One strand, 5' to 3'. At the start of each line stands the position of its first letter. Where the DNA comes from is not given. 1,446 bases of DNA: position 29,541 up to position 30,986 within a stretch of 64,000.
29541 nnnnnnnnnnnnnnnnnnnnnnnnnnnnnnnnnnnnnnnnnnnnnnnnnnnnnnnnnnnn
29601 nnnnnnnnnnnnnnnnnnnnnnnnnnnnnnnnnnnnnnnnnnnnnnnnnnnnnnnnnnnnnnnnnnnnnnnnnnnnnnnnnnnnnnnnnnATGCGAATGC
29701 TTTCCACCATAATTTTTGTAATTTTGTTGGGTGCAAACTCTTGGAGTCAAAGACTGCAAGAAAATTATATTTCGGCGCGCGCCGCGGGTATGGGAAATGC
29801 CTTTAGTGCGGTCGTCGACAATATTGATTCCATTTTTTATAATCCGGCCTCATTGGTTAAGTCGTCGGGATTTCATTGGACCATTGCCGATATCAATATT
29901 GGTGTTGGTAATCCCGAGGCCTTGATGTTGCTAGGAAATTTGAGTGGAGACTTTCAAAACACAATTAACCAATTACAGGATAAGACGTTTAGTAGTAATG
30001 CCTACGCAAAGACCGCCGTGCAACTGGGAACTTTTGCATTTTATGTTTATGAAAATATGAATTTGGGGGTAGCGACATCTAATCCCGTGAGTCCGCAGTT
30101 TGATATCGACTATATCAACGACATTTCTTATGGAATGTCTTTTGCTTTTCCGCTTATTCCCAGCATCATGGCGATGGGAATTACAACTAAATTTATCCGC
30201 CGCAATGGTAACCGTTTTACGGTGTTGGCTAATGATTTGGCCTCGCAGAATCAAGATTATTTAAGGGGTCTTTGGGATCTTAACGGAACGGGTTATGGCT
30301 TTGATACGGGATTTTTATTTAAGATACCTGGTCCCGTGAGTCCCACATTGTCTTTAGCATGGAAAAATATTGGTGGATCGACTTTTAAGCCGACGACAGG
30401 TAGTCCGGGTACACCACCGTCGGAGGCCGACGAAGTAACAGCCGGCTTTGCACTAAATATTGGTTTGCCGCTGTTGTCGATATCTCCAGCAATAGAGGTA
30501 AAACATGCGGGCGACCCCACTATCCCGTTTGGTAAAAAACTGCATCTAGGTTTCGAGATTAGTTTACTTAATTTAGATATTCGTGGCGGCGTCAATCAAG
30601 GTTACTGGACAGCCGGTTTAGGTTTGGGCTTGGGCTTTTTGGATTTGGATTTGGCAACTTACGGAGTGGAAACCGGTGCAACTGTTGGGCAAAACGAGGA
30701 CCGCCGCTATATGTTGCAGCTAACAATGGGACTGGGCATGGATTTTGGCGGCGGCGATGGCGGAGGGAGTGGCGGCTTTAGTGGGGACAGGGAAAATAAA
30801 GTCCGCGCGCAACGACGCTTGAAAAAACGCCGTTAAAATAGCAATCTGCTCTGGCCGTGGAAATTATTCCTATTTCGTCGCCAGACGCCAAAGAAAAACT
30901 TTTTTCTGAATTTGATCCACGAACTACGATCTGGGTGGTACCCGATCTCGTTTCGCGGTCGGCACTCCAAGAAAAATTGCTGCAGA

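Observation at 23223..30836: Outer-membrane module of three FadL-like barrel paralogs and two paralogous lipoproteins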

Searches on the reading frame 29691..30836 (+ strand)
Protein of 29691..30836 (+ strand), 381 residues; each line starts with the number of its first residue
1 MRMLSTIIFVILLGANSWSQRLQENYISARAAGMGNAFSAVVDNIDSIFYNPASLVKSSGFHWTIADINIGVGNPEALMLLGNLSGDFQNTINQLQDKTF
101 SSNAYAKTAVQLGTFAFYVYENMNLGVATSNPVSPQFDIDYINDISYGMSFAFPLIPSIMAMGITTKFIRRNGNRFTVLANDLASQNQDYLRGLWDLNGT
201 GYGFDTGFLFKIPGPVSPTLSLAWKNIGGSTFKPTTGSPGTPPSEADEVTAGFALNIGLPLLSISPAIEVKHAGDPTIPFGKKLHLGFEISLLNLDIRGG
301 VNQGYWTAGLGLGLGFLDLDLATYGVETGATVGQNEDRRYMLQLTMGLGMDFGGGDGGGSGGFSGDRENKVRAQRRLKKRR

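Call 3: search_protein_families(library=pfam, proteins=[window:29691-30836:+], max_evalue=1)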
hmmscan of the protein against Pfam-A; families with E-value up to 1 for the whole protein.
window:29691-30836:+ (381 aa): 1 family
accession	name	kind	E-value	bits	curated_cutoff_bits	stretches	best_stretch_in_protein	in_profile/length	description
PF03349.22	Toluene_X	-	0.093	11.6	29.7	1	31-79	20-73/421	Outer membrane protein transport protein (OMPP1/FadL/TodX)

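Call 4: search_protein_families(library=ncbifam, proteins=[window:29691-30836:+], max_evalue=1)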
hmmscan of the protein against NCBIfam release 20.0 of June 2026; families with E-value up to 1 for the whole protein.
window:29691-30836:+ (381 aa): 4 families
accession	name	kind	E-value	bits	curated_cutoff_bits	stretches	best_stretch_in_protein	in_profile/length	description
NF033709.1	PorV_fam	subfamily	3.9e-06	26.7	90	1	28-187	12-141/326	PorV/PorQ family protein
NF052325.1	PorVQ2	equivalog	0.00043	19.3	325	1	27-58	34-65/354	putative type IX sorting system protein PorV2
NF050080.1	pilus_FilD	exception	0.0018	16.7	970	1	4-65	4-65/549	putative pilus system OmpP1/FadL family transporter FilD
NF033711.1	T9SS_PorQ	equivalog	0.049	12.7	220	1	16-58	16-65/335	type IX secretion system protein PorQ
